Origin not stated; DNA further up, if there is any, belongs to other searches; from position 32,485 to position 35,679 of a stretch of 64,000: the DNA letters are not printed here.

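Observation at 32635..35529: GH92-like domain fused to an SGNH esterase, possibly with the catalytic Glu replaced by Gln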

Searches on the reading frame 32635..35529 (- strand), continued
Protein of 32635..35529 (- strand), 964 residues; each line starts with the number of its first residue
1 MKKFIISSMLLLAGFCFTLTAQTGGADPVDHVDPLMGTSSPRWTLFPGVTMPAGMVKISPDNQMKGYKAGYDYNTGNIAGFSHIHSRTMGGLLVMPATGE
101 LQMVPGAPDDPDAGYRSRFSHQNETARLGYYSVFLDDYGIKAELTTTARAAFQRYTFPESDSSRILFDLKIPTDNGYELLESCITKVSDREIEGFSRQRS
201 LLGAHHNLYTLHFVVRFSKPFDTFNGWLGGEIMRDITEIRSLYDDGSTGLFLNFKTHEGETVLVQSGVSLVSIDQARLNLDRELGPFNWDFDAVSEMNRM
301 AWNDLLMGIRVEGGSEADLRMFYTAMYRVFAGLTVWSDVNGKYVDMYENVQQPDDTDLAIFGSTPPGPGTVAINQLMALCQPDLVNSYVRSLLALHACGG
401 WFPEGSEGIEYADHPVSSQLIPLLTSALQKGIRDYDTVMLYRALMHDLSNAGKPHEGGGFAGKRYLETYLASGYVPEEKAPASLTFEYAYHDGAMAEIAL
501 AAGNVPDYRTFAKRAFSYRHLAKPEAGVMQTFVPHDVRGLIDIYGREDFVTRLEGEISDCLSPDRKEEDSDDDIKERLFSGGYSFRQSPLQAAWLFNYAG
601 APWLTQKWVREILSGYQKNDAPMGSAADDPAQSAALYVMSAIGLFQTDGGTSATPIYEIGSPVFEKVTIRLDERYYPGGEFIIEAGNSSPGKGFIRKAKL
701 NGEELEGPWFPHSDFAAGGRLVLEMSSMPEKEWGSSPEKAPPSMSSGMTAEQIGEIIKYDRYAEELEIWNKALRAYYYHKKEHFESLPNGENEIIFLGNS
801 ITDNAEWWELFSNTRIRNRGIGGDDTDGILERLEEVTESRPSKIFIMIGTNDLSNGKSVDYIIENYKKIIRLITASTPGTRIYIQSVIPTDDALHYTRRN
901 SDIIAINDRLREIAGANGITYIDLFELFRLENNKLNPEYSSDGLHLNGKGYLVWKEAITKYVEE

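Call 16: search_solved_structures(query=P0026, max_evalue=1e-30, show_alignments=5)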
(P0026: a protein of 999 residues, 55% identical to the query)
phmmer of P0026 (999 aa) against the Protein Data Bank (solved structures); distinct sequences matched with E-value up to 1e-30: 16.
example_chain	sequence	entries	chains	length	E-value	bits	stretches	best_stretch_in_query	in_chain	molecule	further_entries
6f8z_A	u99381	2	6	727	7.4e-116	391.5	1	30-770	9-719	Alpha-1,2-mannosidase, putative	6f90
6f91_A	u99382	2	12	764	8e-114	384.8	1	29-780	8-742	Putative alpha-1,2-mannosidase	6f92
2wvx_A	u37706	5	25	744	3.4e-103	349.6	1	30-783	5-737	PUTATIVE ALPHA-1,2-MANNOSIDASE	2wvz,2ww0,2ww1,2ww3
2wvx_B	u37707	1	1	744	4e-103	349.4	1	30-783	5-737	PUTATIVE ALPHA-1,2-MANNOSIDASE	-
2wzs_A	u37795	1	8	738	4.8e-103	349.1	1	30-781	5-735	PUTATIVE ALPHA-1,2-MANNOSIDASE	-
7zgm_A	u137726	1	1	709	3.1e-101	343.1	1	31-760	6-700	Glycoside hydrolase family 92 protein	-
2wvy_A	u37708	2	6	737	9.7e-96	324.9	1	23-780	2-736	ALPHA-1,2-MANNOSIDASE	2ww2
7nsn_A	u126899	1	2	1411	1.4e-73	251.6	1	23-779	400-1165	GH92 alpha-1,2-mannosidase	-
4aq0_A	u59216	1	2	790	5.8e-54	186.7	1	31-647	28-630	CCMAN5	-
2xsg_A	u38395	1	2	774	6e-54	186.6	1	32-647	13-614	CCMAN5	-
7fe1_A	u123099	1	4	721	1.4e-50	175.5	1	261-768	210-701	Alpha-1,2-mannosidase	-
7fe2_A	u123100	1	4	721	3.5e-50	174.2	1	261-768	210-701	Alpha-1,2-mannosidase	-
6dwo_A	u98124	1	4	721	6.2e-50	173.3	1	261-767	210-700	Alpha-1,2-mannosidase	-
7pzg_AAA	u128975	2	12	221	6.3e-50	173.3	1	808-998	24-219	Lysophospholipase L1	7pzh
6njc_A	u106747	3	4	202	1e-49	172.6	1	809-997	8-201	Sialate O-acetylesterase | Lysophospholipase L1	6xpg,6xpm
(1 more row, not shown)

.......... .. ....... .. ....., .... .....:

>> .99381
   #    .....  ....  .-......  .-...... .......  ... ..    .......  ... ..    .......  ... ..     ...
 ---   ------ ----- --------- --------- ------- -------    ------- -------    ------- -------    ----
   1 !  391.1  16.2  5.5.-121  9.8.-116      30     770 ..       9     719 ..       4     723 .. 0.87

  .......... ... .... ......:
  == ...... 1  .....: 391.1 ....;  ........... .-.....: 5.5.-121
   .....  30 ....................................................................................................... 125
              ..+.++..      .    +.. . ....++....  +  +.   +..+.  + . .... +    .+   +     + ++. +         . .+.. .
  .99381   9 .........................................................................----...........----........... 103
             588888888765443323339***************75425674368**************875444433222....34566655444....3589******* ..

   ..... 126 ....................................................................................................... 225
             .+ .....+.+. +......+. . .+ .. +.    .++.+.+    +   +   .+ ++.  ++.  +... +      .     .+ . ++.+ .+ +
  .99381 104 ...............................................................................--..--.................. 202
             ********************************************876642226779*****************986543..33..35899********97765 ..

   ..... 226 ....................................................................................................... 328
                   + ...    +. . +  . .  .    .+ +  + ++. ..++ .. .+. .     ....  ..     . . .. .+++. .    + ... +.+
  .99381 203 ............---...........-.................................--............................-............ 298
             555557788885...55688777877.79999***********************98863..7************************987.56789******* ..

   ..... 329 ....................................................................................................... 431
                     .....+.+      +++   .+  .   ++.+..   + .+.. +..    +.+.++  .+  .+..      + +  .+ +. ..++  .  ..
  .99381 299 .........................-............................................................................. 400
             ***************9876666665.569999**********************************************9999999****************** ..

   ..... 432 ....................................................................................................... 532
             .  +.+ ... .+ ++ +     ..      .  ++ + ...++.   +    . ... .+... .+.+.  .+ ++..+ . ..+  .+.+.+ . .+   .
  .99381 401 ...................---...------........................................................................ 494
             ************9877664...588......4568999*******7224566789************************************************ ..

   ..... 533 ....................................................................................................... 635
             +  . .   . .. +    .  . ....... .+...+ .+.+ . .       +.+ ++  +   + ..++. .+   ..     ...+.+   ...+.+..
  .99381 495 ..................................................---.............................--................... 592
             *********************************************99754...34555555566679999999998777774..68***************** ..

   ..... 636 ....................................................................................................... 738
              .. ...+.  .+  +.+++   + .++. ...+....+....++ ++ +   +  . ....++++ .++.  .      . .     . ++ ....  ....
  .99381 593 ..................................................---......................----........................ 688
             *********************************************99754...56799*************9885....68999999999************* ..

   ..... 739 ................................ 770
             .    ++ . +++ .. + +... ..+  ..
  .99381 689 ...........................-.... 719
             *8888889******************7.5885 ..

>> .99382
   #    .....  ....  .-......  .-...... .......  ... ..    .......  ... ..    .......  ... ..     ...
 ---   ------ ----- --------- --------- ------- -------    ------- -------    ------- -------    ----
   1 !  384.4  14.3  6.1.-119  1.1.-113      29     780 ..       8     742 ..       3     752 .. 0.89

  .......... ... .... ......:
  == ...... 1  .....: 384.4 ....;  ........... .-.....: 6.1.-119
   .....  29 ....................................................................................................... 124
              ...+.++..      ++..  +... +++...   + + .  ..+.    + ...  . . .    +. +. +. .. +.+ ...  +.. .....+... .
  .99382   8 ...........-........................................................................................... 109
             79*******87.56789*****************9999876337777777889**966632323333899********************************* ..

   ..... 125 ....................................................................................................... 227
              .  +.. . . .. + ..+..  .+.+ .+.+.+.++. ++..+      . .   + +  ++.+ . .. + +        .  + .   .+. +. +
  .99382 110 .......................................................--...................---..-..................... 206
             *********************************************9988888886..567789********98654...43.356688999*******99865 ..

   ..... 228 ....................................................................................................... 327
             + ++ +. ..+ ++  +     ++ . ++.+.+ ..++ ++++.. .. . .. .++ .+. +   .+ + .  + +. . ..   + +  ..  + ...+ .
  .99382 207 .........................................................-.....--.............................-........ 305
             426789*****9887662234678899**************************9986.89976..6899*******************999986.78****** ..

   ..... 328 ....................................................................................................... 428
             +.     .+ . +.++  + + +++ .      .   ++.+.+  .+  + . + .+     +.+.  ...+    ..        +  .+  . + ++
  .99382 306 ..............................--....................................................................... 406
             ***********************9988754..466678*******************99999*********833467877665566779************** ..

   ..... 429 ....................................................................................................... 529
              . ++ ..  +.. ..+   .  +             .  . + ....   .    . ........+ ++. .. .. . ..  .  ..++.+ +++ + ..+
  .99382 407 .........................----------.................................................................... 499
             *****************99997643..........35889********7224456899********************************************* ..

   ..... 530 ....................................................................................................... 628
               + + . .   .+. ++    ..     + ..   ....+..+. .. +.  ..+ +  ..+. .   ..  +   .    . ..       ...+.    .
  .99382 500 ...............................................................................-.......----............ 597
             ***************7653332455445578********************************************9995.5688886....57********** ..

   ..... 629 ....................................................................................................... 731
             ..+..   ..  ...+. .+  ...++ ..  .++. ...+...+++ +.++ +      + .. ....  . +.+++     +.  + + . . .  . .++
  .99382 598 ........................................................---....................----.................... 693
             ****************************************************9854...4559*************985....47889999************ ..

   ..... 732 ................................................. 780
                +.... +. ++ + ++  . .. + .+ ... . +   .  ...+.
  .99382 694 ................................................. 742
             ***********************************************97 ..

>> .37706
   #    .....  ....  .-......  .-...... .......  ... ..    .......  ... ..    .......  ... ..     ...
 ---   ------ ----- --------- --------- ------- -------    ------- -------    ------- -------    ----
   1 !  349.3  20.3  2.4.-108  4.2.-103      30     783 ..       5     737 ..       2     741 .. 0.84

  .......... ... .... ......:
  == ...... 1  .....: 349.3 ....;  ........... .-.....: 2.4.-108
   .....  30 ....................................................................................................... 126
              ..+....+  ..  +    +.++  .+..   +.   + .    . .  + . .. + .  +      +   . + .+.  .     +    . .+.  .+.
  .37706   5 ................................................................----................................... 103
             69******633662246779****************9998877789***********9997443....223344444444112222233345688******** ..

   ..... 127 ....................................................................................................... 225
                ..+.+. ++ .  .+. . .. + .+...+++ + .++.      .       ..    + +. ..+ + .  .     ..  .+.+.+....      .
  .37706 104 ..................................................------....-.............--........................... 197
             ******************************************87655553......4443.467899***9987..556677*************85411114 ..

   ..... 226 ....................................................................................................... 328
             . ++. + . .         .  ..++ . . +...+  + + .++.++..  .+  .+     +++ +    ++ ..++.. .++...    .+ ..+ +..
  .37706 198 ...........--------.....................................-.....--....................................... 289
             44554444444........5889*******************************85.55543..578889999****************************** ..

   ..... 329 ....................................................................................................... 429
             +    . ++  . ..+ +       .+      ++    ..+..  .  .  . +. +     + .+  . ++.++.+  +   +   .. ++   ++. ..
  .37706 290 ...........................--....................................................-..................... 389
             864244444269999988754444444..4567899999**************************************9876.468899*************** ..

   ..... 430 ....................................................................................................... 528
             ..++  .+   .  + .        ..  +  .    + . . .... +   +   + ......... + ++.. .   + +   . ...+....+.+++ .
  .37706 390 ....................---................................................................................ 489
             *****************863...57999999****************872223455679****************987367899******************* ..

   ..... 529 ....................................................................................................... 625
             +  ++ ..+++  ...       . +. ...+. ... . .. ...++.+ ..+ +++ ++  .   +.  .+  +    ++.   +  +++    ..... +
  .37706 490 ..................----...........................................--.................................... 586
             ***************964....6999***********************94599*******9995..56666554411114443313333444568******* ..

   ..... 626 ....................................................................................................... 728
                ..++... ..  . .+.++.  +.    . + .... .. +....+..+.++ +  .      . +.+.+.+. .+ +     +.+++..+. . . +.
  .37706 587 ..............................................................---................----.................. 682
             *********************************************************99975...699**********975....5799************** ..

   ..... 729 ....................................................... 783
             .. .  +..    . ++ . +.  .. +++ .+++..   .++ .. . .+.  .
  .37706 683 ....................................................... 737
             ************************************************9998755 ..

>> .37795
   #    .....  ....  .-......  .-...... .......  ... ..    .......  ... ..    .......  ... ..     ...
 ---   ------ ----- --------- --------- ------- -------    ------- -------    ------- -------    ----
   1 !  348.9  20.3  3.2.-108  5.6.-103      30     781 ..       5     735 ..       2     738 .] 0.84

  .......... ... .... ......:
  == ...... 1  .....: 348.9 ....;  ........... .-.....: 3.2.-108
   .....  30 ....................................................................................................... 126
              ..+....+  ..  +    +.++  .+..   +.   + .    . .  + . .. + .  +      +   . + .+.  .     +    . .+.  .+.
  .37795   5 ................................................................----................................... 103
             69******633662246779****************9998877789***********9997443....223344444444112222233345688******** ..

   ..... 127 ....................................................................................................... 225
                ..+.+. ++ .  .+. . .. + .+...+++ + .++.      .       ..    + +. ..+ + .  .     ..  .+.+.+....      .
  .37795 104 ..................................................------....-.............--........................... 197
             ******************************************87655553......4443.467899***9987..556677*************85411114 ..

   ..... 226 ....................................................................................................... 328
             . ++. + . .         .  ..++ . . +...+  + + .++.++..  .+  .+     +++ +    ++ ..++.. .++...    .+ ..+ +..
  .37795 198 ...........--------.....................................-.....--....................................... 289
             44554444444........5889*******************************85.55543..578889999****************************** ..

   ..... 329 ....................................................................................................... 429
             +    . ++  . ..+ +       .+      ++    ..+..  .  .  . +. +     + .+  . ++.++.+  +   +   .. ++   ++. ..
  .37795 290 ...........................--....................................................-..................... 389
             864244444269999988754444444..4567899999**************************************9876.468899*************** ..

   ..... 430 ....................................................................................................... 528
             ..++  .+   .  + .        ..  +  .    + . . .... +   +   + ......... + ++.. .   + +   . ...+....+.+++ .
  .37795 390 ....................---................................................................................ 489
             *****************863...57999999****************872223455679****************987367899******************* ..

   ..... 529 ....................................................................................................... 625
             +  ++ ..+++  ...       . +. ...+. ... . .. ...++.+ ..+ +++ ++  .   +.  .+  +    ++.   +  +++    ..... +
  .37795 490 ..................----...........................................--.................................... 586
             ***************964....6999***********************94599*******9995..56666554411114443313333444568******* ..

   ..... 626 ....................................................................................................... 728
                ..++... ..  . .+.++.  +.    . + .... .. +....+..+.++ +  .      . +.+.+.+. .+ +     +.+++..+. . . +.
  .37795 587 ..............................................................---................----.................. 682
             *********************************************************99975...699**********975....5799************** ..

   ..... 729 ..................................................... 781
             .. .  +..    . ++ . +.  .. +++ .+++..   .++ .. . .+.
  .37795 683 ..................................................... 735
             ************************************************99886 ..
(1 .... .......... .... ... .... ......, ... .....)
